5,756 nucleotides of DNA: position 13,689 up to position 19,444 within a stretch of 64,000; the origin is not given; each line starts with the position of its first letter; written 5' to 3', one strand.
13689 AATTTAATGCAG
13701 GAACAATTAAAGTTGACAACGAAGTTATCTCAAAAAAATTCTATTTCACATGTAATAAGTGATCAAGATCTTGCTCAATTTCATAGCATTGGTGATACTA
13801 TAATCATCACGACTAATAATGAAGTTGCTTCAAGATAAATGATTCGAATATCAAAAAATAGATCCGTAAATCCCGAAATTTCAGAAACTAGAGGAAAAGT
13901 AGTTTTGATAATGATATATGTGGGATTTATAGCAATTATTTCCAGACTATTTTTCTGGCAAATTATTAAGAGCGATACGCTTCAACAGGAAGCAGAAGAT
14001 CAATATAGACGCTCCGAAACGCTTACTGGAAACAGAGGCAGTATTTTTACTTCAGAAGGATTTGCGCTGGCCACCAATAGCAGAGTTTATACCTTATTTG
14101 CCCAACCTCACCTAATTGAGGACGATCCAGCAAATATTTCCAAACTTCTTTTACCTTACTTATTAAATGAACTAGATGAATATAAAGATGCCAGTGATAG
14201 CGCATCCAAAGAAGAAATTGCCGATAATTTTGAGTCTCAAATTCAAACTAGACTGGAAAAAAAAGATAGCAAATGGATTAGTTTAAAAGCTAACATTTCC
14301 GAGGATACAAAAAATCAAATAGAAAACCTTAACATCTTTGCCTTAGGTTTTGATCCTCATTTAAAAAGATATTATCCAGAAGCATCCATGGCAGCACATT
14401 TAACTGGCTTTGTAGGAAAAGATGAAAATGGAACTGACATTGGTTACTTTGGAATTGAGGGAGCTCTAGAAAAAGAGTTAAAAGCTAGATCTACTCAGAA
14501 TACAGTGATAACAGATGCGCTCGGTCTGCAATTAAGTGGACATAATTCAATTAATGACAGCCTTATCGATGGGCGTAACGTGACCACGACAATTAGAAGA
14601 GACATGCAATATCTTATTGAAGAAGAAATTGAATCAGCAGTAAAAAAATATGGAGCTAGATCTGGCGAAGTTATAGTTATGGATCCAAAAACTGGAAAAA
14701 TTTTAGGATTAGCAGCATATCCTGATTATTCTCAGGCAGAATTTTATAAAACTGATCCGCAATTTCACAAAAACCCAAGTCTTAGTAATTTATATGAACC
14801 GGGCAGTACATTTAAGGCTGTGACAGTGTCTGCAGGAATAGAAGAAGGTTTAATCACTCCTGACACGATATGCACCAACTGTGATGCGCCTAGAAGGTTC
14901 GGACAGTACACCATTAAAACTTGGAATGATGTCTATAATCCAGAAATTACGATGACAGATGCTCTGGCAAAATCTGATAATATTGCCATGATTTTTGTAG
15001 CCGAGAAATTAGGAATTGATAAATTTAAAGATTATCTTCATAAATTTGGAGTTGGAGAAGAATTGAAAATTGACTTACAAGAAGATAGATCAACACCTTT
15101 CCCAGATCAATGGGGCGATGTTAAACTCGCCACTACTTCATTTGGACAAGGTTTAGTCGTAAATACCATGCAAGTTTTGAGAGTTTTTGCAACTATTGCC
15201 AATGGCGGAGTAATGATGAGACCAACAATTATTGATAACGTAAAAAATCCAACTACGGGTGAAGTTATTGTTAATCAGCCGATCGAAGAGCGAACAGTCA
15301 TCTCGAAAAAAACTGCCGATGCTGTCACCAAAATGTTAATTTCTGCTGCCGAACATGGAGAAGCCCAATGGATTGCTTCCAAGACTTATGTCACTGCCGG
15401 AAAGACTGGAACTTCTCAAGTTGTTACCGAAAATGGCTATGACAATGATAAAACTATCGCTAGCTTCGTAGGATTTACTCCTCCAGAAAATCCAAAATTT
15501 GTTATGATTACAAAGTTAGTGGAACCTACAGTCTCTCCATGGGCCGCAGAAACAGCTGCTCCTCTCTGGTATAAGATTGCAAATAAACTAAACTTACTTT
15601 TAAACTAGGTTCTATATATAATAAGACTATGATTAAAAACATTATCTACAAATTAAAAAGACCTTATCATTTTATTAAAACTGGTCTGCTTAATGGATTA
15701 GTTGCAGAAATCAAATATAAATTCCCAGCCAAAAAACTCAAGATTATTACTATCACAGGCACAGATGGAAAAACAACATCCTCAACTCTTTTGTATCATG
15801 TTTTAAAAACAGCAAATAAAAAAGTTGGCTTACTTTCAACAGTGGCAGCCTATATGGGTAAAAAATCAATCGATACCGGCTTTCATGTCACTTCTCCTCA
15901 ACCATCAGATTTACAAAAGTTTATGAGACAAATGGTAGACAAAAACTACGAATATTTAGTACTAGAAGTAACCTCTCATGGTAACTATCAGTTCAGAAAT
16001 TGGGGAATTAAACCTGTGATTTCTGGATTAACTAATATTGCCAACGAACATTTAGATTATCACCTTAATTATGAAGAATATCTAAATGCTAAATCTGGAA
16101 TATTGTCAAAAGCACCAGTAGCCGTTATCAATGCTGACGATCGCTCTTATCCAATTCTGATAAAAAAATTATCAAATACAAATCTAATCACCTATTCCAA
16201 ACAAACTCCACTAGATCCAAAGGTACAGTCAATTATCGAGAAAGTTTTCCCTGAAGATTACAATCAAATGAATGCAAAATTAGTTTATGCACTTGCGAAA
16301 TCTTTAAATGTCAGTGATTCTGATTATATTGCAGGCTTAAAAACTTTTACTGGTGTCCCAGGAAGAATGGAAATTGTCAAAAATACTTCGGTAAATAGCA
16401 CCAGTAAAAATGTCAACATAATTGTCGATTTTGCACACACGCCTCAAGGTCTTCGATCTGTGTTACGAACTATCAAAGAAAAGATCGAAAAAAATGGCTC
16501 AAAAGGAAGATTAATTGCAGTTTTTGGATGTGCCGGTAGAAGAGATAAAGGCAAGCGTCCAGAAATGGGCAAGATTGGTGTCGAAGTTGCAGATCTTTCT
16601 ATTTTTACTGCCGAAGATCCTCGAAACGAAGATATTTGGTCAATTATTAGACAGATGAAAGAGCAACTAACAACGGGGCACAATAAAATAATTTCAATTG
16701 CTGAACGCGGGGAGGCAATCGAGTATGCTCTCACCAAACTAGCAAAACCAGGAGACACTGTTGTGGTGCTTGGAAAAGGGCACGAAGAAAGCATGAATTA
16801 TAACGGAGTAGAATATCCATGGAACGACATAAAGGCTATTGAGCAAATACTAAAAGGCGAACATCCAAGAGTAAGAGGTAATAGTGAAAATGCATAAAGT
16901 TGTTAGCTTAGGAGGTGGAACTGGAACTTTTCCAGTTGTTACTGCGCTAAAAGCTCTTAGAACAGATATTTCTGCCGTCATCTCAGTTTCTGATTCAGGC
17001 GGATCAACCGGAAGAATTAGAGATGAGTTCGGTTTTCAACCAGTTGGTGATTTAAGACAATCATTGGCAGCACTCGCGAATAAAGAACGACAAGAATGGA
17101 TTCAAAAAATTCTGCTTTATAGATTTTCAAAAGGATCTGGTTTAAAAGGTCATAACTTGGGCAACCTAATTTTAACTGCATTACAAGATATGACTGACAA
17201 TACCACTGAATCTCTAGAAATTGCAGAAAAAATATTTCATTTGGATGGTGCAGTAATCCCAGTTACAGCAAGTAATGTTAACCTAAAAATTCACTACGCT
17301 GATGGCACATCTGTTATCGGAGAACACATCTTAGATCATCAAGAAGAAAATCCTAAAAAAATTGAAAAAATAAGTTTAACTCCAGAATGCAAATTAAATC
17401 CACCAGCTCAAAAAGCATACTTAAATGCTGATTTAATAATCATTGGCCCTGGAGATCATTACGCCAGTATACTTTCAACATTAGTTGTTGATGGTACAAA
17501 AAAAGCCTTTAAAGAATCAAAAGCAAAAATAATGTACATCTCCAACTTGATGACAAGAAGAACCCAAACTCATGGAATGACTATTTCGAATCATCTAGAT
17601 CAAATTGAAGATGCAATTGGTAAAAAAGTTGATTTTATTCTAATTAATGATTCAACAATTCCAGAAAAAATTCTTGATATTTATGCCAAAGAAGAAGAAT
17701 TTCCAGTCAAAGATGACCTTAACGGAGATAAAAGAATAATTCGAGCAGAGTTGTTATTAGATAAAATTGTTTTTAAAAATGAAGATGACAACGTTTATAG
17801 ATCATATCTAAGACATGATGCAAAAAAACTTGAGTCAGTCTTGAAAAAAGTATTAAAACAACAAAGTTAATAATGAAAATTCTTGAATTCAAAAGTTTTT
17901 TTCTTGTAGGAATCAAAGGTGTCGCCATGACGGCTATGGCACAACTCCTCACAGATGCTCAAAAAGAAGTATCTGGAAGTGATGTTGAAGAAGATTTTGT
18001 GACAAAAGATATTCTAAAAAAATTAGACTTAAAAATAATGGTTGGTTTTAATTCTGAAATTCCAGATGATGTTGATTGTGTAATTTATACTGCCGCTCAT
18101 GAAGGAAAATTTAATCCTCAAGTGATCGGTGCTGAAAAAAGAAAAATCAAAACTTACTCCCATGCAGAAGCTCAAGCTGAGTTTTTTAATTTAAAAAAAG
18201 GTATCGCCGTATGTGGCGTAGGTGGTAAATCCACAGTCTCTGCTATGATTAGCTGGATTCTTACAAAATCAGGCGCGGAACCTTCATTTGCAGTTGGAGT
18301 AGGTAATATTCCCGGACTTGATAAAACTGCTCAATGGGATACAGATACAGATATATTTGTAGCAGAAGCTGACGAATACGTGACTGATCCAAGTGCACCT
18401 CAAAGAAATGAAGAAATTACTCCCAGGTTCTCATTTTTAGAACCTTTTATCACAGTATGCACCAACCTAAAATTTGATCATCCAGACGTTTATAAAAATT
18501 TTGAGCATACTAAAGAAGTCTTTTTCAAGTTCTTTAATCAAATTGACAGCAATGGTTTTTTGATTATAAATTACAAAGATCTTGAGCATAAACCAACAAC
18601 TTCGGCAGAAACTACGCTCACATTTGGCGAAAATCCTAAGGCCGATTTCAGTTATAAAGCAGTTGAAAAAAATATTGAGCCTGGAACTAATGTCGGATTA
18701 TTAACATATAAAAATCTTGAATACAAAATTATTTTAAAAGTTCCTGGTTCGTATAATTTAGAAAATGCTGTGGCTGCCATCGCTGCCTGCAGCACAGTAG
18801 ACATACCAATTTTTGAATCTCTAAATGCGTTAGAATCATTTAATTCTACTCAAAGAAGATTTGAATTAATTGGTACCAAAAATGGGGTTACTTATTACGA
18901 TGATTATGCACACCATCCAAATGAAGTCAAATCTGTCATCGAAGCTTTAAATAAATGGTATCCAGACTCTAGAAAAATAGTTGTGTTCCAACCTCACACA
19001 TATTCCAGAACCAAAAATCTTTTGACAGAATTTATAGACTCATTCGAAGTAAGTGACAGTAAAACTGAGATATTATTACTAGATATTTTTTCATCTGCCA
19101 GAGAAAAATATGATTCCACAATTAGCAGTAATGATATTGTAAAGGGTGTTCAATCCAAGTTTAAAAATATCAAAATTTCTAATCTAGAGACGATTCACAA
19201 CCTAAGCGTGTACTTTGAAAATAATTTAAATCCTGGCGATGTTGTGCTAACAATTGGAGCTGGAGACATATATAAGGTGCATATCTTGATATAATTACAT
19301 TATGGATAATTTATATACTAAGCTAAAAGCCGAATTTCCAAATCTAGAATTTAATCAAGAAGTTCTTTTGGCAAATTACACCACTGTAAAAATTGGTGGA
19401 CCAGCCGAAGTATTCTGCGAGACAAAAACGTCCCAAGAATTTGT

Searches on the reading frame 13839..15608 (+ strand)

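Call 65: search_protein_families(library=pfam, proteins=[window:13839-15608:+])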
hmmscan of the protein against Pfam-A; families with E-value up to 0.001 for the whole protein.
window:13839-15608:+ (589 aa): 2 families
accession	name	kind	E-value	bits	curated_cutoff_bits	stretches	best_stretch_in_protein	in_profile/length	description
PF00905.27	Transpeptidase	-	4.3e-68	230.1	22.1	1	278-580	3-297/299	Penicillin binding protein transpeptidase domain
PF03717.20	PBP_dimer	-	1.8e-18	68.1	24.4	1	63-232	3-176/180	Penicillin-binding Protein dimerisation domain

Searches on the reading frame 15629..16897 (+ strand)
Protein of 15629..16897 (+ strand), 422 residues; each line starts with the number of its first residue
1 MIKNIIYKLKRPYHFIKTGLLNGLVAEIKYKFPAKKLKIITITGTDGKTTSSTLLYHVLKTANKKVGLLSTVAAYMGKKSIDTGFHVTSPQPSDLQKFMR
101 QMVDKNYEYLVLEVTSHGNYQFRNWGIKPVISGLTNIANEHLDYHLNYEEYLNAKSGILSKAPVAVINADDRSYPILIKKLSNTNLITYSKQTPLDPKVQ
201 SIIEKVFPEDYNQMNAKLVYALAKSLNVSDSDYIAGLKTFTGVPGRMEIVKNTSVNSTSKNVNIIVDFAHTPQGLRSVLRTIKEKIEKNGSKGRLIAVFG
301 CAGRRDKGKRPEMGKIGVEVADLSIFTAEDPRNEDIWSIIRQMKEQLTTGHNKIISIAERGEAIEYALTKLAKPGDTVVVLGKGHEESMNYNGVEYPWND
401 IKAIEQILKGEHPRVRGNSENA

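Call 41: search_protein_families(library=ncbifam, proteins=[window:15629-16897:+], max_evalue=1e-10)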
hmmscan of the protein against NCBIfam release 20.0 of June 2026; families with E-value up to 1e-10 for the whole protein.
window:15629-16897:+ (422 aa): 21 families
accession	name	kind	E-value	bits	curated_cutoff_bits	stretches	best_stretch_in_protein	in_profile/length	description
TIGR01085.1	murE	subfamily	1.3e-93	314.4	257.3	2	210-408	285-471/472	UDP-N-acetylmuramyl-tripeptide synthetase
NF001126.0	PRK00139.1-4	equivalog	1.4e-93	314.1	373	2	206-409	292-483/486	UDP-N-acetylmuramoyl-L-alanyl-D-glutamate--2,6-diaminopimelate ligase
NF001124.0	PRK00139.1-2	equivalog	3.1e-84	283.5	476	2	207-410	302-494/500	UDP-N-acetylmuramoyl-L-alanyl-D-glutamate--2,6-diaminopimelate ligase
NF008896.0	PRK11929.1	equivalog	1.9e-81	274.2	1023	2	210-409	309-499/965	bifunctional UDP-N-acetylmuramoyl-L-alanyl-D-glutamate--2,6-diaminopimelate ligase MurE/UDP-N-acetylmuramoyl-tripeptide--D-alanyl-D-alanine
NF001123.0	PRK00139.1-1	equivalog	1.1e-61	209.1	586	2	211-409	305-490/493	UDP-N-acetylmuramoyl-L-alanyl-D-glutamate--2,6-diaminopimelate ligase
NF010628.0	PRK14022.1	equivalog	9.5e-57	192.8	536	1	24-393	98-465/483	UDP-N-acetylmuramoyl-L-alanyl-D-glutamate--L-lysine ligase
NF001130.0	PRK00139.2-4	equivalog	2.4e-50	171.7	715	2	203-407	317-510/516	UDP-N-acetylmuramoyl-L-alanyl-D-glutamate--2,6-diaminopimelate ligase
NF001129.0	PRK00139.2-3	equivalog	1.4e-40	139.3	762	2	209-399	318-505/517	UDP-N-acetylmuramoyl-L-alanyl-D-glutamate--2,6-diaminopimelate ligase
NF001127.0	PRK00139.2-1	equivalog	1.3e-32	113.2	997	2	25-173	97-249/520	UDP-N-acetylmuramoyl-L-alanyl-D-glutamate--2,6-diaminopimelate ligase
TIGR02068.2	cya_phycin_syn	equivalog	7.2e-27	93.8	850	2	212-389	684-855/862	cyanophycin synthetase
NF001131.0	PRK00139.2-5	equivalog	4.8e-24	85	1000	1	24-387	96-461/483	UDP-N-acetylmuramoyl-L-alanyl-D-glutamate--2,6-diaminopimelate ligase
TIGR01087.1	murD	equivalog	6.9e-24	84.7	211.95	1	102-252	146-313/441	UDP-N-acetylmuramoyl-L-alanine--D-glutamate ligase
NF053645.1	pMurC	equivalog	3.8e-22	78.6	560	1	211-288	322-391/492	pseudomurein biosynthesis peptide ligase pMurC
NF010623.0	PRK14016.1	subfamily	3.9e-22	78.2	877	1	212-389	686-857/871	cyanophycin synthetase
TIGR01082.1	murC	equivalog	6e-20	71.7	335.1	1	37-385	100-440/449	UDP-N-acetylmuramate--L-alanine ligase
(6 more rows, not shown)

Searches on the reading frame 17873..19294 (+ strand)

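Call 41: search_protein_families(library=ncbifam, proteins=[window:17873-19294:+], max_evalue=1e-10)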
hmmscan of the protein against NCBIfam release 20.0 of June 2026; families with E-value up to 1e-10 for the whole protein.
window:17873-19294:+ (473 aa): 12 families
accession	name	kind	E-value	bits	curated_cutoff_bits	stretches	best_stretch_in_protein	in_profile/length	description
TIGR01082.1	murC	equivalog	1e-96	324.7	335.1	1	9-470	2-445/449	UDP-N-acetylmuramate--L-alanine ligase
NF011171.0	PRK14573.1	equivalog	1.7e-51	175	1015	1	8-469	6-440/809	bifunctional UDP-N-acetylmuramate--L-alanine ligase/D-alanine--D-alanine ligase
TIGR01081.1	mpl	equivalog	7.2e-44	150.5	388.7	1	10-376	3-360/448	UDP-N-acetylmuramate:L-alanyl-gamma-D-glutamyl-meso-diaminopimelate ligase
NF001126.0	PRK00139.1-4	equivalog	4.7e-26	91.4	373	1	193-372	196-374/486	UDP-N-acetylmuramoyl-L-alanyl-D-glutamate--2,6-diaminopimelate ligase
NF053645.1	pMurC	equivalog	2.3e-22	79.4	560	1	266-369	291-395/492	pseudomurein biosynthesis peptide ligase pMurC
TIGR01087.1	murD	equivalog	3.6e-22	79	211.95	1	16-360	8-336/441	UDP-N-acetylmuramoyl-L-alanine--D-glutamate ligase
TIGR01085.1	murE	subfamily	1.4e-20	73.7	257.3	1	192-372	179-364/472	UDP-N-acetylmuramyl-tripeptide synthetase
NF001124.0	PRK00139.1-2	equivalog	1.9e-20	73.1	476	1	194-372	202-383/500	UDP-N-acetylmuramoyl-L-alanyl-D-glutamate--2,6-diaminopimelate ligase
NF008896.0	PRK11929.1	equivalog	6.7e-19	67.2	1023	1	192-372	203-391/965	bifunctional UDP-N-acetylmuramoyl-L-alanyl-D-glutamate--2,6-diaminopimelate ligase MurE/UDP-N-acetylmuramoyl-tripeptide--D-alanyl-D-alanine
NF053648.1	pMurE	equivalog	1.9e-18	66.5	600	1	189-463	188-451/464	pseudomurein biosynthesis peptide ligase pMurE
TIGR01143.1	murF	subfamily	4.4e-17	62.1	288.6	1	94-371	61-330/418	UDP-N-acetylmuramoyl-tripeptide--D-alanyl-D-alanine ligase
NF053646.1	pMurD1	equivalog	9.3e-12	44.3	610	1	193-467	187-445/465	pseudomurein biosynthesis peptide ligase pMurD1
